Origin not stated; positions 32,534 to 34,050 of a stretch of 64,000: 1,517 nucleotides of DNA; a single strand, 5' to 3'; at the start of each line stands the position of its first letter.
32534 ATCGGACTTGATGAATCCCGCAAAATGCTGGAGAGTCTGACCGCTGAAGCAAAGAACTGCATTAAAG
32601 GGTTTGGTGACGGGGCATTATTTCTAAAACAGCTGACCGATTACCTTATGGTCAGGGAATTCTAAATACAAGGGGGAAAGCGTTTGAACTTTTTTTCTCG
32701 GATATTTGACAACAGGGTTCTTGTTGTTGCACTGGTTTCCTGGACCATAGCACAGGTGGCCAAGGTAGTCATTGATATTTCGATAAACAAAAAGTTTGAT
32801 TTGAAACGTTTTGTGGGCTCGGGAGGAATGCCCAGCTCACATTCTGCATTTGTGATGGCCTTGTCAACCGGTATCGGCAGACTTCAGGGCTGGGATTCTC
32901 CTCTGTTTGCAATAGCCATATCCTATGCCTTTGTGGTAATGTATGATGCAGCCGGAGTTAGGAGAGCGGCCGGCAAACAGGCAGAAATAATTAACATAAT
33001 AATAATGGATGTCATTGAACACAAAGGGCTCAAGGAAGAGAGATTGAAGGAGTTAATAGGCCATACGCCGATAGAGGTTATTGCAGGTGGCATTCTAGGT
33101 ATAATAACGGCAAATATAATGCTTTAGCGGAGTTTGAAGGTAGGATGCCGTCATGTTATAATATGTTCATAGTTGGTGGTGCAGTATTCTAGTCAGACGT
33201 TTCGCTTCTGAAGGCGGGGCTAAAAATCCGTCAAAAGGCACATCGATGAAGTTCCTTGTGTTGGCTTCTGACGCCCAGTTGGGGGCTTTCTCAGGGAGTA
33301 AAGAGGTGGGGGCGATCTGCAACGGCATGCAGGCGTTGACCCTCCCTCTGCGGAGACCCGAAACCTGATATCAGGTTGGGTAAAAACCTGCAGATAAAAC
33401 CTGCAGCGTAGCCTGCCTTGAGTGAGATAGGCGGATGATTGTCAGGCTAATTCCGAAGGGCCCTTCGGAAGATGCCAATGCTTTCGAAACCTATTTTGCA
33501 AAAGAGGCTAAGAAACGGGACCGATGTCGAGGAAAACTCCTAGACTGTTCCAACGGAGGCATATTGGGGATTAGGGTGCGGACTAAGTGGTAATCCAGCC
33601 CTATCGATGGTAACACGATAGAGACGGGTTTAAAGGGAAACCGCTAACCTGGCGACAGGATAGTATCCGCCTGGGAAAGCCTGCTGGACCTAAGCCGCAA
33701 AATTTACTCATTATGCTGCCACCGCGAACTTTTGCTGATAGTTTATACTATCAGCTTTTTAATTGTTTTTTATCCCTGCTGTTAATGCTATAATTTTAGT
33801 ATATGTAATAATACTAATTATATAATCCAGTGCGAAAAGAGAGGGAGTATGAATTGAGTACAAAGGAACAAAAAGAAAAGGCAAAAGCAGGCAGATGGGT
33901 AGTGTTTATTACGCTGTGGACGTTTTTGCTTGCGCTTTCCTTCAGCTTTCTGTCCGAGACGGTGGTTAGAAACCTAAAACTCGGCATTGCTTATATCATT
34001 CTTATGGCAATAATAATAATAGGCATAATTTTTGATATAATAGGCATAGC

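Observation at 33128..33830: Candidate OLE RNA: a 600-nt highly structured non-coding RNA with its own promoter and terminator between ispA/PAP2 and the small membrane gene plus dxs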

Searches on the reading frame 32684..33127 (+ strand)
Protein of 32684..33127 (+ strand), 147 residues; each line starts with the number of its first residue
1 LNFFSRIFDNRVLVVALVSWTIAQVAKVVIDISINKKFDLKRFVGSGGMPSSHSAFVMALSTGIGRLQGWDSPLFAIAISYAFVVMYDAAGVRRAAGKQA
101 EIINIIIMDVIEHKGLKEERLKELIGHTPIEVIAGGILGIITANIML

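Call 4: search_protein_families(library=pfam, proteins=[window:32684-33127:+])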
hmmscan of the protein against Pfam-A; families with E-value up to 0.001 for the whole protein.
window:32684-33127:+ (147 aa): 1 family
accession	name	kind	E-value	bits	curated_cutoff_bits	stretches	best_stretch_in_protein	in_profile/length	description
PF02681.20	DUF212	-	4.1e-52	176.1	26.5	1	8-141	1-125/126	Divergent PAP2 family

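Call 8: search_protein_families(library=ncbifam, proteins=[window:32684-33127:+], max_evalue=0.01)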
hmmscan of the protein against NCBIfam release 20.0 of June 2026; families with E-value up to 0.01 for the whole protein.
window:32684-33127:+ (147 aa): 0 families

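Call 54: find_homologous_proteins(query=window:32684-33127:+, max_evalue=1e-10)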
Query window:32684-33127:+ (147 aa): 7998 proteins with E <= 1e-10 among 8000 candidates; the best 120 are listed.
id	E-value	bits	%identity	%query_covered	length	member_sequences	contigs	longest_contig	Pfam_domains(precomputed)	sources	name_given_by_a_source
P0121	6.4e-87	307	100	100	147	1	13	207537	PF02681.21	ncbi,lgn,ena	-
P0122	8.7e-87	306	99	100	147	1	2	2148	PF02681.21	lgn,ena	-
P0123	1.3e-86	306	99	100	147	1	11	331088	PF02681.21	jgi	jgi:hypothetical protein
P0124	1.7e-86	305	99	100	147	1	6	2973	PF02681.21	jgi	jgi:hypothetical protein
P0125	2.8e-80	285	91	100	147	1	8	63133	PF02681.21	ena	-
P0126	5.3e-80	284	90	100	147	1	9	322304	PF02681.21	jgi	jgi:hypothetical protein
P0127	2.2e-77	276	87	100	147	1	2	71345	PF02681.21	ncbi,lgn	-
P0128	4.6e-76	271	87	99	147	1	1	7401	PF02681.21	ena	-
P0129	1.5e-72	260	83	100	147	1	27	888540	PF02681.21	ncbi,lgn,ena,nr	ncbi:MAG: divergent PAP2 family protein [Clostridia bacterium]|nr:divergent PAP2 family protein [Clo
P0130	2.1e-72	260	81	99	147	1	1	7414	PF02681.21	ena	-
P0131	2.7e-72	259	80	100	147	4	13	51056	PF02681.21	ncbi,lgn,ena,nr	ncbi:MAG: divergent PAP2 family protein [Bacillota bacterium]|nr:divergent PAP2 family protein [Baci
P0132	2.7e-72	259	82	100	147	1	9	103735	PF02681.21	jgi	jgi:acid phosphatase family membrane protein YuiD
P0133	1.3e-71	257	83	100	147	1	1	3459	PF02681.21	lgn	-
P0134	5.0e-71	255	80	100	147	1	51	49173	PF02681.21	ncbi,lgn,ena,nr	ncbi:MAG: divergent PAP2 family protein [Clostridiales bacterium]|nr:divergent PAP2 family protein [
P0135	8.0e-71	254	80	100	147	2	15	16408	PF02681.21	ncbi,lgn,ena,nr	ncbi:MAG TPA: divergent PAP2 family protein [Bacillota bacterium]|nr:divergent PAP2 family protein [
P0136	9.9e-71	254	79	100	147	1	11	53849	PF02681.21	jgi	jgi:acid phosphatase family membrane protein YuiD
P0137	1.3e-70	254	80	100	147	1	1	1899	PF02681.21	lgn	-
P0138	1.7e-70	253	80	100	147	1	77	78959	PF02681.21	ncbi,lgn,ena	-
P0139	2.5e-70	253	80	100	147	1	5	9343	PF02681.21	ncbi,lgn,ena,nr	ncbi:MAG TPA: divergent PAP2 family protein [Clostridia bacterium]|nr:divergent PAP2 family protein 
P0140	3.5e-70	252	80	100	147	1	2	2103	PF02681.21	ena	-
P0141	3.5e-70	252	79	100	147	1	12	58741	PF02681.21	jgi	jgi:acid phosphatase family membrane protein YuiD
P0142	4.0e-70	252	79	100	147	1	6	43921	PF02681.21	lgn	-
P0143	5.0e-70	252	79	100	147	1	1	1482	PF02681.21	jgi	-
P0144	4.4e-69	249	76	100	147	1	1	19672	PF02681.21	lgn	-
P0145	2.9e-68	246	78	100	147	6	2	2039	PF02681.21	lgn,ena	-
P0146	4.9e-68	245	78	100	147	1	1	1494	PF02681.21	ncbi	-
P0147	4.2e-67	242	75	99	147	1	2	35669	PF02681.21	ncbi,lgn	-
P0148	5.4e-67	242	75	99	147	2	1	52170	PF02681.21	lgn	-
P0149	7.7e-67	242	80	95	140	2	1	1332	PF02681.21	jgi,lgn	-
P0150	2.4e-66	240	76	100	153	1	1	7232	PF02681.21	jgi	jgi:acid phosphatase family membrane protein YuiD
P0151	3.5e-65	236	82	90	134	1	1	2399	PF02681.21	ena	-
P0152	1.6e-64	234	74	100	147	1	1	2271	PF02681.21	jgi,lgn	jgi:acid phosphatase family membrane protein YuiD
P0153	2.1e-64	234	71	100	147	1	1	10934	PF02681.21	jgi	-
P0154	3.4e-64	233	82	91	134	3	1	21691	PF02681.21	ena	-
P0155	1.3e-63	231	81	91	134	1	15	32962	PF02681.21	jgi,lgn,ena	jgi:acid phosphatase family membrane protein YuiD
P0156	2.8e-63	230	81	91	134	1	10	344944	PF02681.21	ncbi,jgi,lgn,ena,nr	ncbi:MAG: divergent PAP2 family protein [Clostridiales bacterium]|jgi:acid phosphatase family membra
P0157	2.8e-63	230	74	100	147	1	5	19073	PF02681.21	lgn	-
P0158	3.4e-63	230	81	91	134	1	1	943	PF02681.21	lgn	-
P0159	6.3e-63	229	80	91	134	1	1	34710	PF02681.21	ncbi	-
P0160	6.8e-63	229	73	100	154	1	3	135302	PF02681.21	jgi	jgi:hypothetical protein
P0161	3.0e-62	227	80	91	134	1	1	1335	PF02681.21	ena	-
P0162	3.2e-62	227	81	91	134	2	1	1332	PF02681.21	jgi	-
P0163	4.1e-62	226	70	100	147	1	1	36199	PF02681.21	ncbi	-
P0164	9.5e-61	222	71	100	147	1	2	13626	PF02681.21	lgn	-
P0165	1.6e-60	221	71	100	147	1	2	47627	PF02681.21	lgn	-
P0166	1.7e-60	221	71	100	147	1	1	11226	PF02681.21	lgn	-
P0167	7.9e-59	216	71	100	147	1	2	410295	PF02681.21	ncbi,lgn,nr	ncbi:MAG: putative membrane protein YuiD [Firmicutes bacterium]|nr:putative membrane protein YuiD [B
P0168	1.4e-58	215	70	100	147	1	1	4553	PF02681.21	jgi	-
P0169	5.5e-57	210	67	100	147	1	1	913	PF02681.21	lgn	-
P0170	6.4e-57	209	66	100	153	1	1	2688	PF02681.21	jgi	jgi:acid phosphatase family membrane protein YuiD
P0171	1.2e-56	209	66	100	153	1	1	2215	PF02681.21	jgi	jgi:acid phosphatase family membrane protein YuiD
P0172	2.6e-56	207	65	100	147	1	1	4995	PF02681.21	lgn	-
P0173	3.1e-56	207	66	100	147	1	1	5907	PF02681.21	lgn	-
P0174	4.5e-56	207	84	80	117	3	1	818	PF02681.21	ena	-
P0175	5.7e-56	206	64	100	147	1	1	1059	PF02681.21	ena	-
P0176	1.0e-55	206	63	100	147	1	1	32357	PF02681.21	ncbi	-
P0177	1.2e-55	205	63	100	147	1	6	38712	PF02681.21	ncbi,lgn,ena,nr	ncbi:MAG: hypothetical protein APF77_05045 [Clostridia bacterium BRH_c25]|nr:MAG: hypothetical prote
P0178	1.5e-55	205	63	100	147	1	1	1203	PF02681.21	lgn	-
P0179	1.5e-55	205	65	100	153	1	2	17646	PF02681.21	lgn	-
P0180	1.7e-55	205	62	99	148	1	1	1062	PF02681.21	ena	-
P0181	2.2e-55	204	65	100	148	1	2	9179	PF02681.21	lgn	-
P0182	2.3e-55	204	63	100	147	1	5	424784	PF02681.21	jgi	-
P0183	3.5e-55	204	60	100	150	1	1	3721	PF02681.21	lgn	-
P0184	3.6e-55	204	61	100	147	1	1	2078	PF02681.21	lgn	-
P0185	3.8e-55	204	62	100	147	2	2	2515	PF02681.21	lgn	-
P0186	3.8e-55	204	64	99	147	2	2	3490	PF02681.21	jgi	jgi:acid phosphatase family membrane protein YuiD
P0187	4.3e-55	204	64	100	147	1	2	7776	PF02681.21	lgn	-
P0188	4.9e-55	203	62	100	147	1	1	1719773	PF02681.21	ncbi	-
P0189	5.7e-55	203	67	96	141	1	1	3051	PF02681.21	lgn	-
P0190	1.0e-54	202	61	99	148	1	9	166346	PF02681.21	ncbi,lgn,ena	-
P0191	1.1e-54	202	61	99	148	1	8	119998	PF02681.21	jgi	jgi:hypothetical protein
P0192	1.4e-54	202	62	99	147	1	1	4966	PF02681.21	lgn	-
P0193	1.6e-54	202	62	99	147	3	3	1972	PF02681.21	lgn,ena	-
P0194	1.7e-54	202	62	100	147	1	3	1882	PF02681.21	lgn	-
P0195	1.9e-54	201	63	100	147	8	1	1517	PF02681.21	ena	-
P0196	2.2e-54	201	63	100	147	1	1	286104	PF02681.21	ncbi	-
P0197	2.3e-54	201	64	100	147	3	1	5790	PF02681.21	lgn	-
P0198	2.3e-54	201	63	100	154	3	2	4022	PF02681.21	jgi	jgi:acid phosphatase family membrane protein YuiD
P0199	2.4e-54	201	61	100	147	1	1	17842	PF02681.21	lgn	-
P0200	2.6e-54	201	63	100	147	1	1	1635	PF02681.21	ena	-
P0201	3.1e-54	201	61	100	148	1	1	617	PF02681.21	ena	-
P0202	3.3e-54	201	63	100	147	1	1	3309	PF02681.21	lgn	-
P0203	5.6e-54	200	62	100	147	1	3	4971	PF02681.21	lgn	-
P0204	7.0e-54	200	61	100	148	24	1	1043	PF02681.21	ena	-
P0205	7.3e-54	200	64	100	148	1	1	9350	PF02681.21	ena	-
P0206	1.1e-53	199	60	100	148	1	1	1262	PF02681.21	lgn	-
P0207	1.1e-53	199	62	100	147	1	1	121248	PF02681.21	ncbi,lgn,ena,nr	ncbi:MAG TPA: divergent PAP2 family protein [Clostridia bacterium]|nr:divergent PAP2 family protein 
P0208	1.4e-53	199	62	100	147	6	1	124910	PF02681.21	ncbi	ncbi:MAG: divergent PAP2 family protein [Clostridia bacterium]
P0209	1.5e-53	199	65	100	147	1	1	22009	PF02681.21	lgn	-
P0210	1.6e-53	198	62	100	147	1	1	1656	PF02681.21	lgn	-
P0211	1.8e-53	198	61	93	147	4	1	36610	PF02681.21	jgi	-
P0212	2.0e-53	198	61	100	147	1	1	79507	PF02681.21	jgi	-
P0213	4.2e-53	197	59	100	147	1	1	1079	PF02681.21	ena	-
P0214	6.1e-53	197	61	100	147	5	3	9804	PF02681.21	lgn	-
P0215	6.6e-53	196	61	100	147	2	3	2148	PF02681.21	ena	-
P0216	7.2e-53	196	61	99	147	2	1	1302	PF02681.21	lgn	-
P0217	7.4e-53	196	63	100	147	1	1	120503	PF02681.21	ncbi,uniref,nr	ncbi:divergent PAP2 family protein [Lutispora thermophila]|uniref:Divergent PAP2 family protein n=1 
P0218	7.9e-53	196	61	99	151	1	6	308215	PF02681.21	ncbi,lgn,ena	-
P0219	7.9e-53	196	61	100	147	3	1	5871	PF02681.21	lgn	-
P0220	7.9e-53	196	60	100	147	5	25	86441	PF02681.21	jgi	jgi:uncharacterized protein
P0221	8.3e-53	196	59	99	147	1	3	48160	PF02681.21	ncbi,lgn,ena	-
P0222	8.5e-53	196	58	100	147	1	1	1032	PF02681.21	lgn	-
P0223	9.5e-53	196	59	100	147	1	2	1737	PF02681.21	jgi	-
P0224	1.0e-52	196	59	100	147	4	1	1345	PF02681.21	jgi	-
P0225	1.2e-52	196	61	100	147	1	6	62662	PF02681.21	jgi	jgi:acid phosphatase family membrane protein YuiD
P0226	1.3e-52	196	62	99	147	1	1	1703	PF02681.21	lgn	-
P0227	1.4e-52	195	60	100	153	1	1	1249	PF02681.21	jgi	jgi:acid phosphatase family membrane protein YuiD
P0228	1.5e-52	195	61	100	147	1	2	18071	PF02681.21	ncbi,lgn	ncbi:MAG: divergent PAP2 family protein [Caulobacteraceae bacterium]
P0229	1.5e-52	195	60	100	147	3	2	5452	PF02681.21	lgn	-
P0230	1.7e-52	195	62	100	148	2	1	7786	PF02681.21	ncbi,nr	ncbi:MAG: divergent PAP2 family protein [Clostridiaceae bacterium]|nr:divergent PAP2 family protein 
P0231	2.2e-52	195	62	99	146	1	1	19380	PF02681.21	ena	-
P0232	2.2e-52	195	65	95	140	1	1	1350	PF02681.21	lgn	-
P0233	2.5e-52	195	61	100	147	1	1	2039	PF02681.21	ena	-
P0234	2.6e-52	195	59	100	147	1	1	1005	PF02681.21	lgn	-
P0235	2.6e-52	195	60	100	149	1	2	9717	PF02681.21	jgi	jgi:acid phosphatase family membrane protein YuiD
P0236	2.9e-52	194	61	100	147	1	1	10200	PF02681.21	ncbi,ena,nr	ncbi:MAG: divergent PAP2 family protein [Clostridiaceae bacterium]|nr:divergent PAP2 family protein 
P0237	3.0e-52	194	59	100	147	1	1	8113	PF02681.21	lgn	-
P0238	3.2e-52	194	60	100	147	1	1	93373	PF02681.21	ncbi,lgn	ncbi:MAG: divergent PAP2 family protein [Bacillota bacterium]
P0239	4.0e-52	194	60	99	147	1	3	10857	PF02681.21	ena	-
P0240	4.6e-52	194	61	100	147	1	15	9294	PF02681.21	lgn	-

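Call 55: list_cluster_members(proteins=[P0121])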
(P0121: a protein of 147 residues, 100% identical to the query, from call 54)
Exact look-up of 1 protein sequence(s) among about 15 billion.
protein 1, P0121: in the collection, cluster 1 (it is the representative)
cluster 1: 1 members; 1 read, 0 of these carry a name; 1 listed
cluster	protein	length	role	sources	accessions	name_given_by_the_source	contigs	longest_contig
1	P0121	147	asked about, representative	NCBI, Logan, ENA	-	-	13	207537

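Call 56: find_encoding_contigs(protein=P0217, flank=5000, max_places=1)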
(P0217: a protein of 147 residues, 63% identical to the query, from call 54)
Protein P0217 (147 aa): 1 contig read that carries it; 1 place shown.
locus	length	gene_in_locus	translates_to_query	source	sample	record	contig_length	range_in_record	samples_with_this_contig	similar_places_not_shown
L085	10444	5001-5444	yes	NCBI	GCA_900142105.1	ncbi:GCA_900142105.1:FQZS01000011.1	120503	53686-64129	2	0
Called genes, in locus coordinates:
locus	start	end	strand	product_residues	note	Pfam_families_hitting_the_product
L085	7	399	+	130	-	PF03780:Asp23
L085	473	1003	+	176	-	PF03780:Asp23 (weak)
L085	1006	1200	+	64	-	PF10031:DUF2273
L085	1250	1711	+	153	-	PF01029:NusB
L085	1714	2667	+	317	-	PF00814:TsaD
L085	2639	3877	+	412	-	PF13742:tRNA_anti_2, PF01336:tRNA_anti-codon, PF02601:Exonuc_VII_L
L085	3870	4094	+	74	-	PF02609:Exonuc_VII_S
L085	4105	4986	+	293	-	PF00348:polyprenyl_synt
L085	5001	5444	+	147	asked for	PF02681:DUF212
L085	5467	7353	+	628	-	PF13292:DXP_synthase_N, PF00456:Transketolase_N (faint), PF02779:Transket_pyr, PF02780:Transketolase_C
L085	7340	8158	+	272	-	PF01479:S4, PF01728:FtsJ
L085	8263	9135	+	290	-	PF01513:NAD_kinase, PF20143:NAD_kinase_C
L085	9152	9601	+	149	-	PF01316:Arg_repressor, PF02863:Arg_repressor_C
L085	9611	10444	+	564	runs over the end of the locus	PF02463:SMC_N, PF13476:AAA_23, PF13555:AAA_29 (weak)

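Call 57: find_encoding_contigs(protein=P0188, flank=5000, max_places=1)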
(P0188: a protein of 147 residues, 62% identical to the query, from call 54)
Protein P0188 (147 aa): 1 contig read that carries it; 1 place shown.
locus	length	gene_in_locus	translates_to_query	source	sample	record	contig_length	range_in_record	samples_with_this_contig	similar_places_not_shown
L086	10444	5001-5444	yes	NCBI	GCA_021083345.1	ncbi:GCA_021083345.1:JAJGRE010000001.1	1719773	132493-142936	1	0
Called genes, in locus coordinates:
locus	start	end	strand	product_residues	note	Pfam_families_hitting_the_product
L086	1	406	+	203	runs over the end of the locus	PF12685:SpoIIIAH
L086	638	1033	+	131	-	PF03780:Asp23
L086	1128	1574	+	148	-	PF01029:NusB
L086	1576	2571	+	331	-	PF00814:TsaD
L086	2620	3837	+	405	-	PF13742:tRNA_anti_2, PF01336:tRNA_anti-codon, PF02601:Exonuc_VII_L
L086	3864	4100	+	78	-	PF02609:Exonuc_VII_S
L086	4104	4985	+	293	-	PF00348:polyprenyl_synt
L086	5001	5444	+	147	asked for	PF02681:DUF212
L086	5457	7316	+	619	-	PF13292:DXP_synthase_N, PF00456:Transketolase_N (faint), PF02779:Transket_pyr, PF02780:Transketolase_C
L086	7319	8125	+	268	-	PF01479:S4, PF01728:FtsJ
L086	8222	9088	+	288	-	PF01513:NAD_kinase, PF20143:NAD_kinase_C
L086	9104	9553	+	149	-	PF01316:Arg_repressor, PF16902:FokI_D3 (faint), PF02863:Arg_repressor_C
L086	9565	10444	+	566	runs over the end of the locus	PF02463:SMC_N, PF13476:AAA_23 (faint)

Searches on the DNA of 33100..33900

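Call 73: search_rna_families(source=window, start=33100, end=33900, threshold=evalue, max_evalue=1)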
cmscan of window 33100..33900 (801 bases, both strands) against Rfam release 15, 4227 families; matches with E-value up to 1: 2.
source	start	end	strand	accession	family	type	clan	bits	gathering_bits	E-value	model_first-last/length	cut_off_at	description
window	33160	33738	+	RF01071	OLE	Gene;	-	501.3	50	5.5e-146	1-616/616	no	Ornate Large Extremophilic RNA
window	33463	33514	-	RF01962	RMST_1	Gene; lncRNA;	-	15.3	40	0.68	1-61/61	no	Rhabdomyosarcoma 2 associated transcript conserved region 1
